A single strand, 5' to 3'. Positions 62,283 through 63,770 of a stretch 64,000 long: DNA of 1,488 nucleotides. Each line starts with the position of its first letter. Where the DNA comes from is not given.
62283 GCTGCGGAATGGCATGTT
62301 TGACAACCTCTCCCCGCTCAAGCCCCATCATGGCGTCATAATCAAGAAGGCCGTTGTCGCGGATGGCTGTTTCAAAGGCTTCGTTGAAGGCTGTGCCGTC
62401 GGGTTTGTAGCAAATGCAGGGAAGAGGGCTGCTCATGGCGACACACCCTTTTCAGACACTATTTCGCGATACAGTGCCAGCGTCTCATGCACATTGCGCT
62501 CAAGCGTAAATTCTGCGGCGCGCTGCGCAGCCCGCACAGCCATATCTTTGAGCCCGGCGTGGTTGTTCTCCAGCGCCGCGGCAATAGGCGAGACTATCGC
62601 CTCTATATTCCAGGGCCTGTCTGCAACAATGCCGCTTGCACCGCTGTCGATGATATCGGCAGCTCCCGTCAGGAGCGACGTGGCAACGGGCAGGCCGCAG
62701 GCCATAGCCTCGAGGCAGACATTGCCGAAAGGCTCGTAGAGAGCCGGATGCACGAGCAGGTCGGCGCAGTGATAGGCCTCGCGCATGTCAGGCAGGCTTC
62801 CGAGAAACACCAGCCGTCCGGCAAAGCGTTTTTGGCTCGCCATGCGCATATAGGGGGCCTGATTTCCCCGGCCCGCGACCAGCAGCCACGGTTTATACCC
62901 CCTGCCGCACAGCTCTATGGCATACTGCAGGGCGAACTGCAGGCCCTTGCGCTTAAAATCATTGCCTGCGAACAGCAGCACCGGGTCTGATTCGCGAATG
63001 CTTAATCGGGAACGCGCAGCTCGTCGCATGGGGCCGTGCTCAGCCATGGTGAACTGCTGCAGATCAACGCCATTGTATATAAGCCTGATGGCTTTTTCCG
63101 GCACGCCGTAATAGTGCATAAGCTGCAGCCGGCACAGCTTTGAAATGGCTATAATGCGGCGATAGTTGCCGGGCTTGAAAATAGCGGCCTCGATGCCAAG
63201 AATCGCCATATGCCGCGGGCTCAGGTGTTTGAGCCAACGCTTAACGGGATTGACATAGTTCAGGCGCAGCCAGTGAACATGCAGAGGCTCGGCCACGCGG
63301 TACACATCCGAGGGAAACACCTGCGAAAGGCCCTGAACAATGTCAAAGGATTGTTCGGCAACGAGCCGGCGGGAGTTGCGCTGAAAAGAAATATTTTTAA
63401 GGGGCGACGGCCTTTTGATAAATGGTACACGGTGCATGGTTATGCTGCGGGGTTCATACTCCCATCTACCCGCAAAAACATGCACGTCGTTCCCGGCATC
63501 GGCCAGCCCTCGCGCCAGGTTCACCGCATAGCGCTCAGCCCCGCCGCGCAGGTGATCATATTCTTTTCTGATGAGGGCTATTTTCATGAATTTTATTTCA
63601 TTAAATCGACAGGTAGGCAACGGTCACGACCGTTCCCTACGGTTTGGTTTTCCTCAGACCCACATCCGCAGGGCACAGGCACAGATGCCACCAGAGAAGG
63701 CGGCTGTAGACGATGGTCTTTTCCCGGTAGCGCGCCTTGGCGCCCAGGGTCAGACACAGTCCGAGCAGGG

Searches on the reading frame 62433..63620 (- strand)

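Call 65: search_protein_families(library=pfam, proteins=[window:62433-63620:-], max_evalue=0.00001)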
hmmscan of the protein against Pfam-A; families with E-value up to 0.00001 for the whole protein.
window:62433-63620:- (395 aa): 5 families
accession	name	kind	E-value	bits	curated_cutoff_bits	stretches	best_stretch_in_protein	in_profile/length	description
PF00534.26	Glycos_transf_1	-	1.4e-28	100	26.4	1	200-365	3-166/172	Glycosyl transferases group 1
PF13692.12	Glyco_trans_1_4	-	7.7e-24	85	27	1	213-352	2-142/142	Glycosyl transferases group 1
PF13439.12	Glyco_transf_4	-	9.5e-24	84.8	28.5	1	26-188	2-169/170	Glycosyltransferase Family 4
PF13579.12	Glyco_trans_4_4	-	8.5e-10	39.6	29.7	1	26-184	1-158/158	Glycosyl transferase 4-like domain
PF20706.3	GT4-conflict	-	1.2e-08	34.8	26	1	211-350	197-340/385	Family 4 Glycosyltransferase in conflict systems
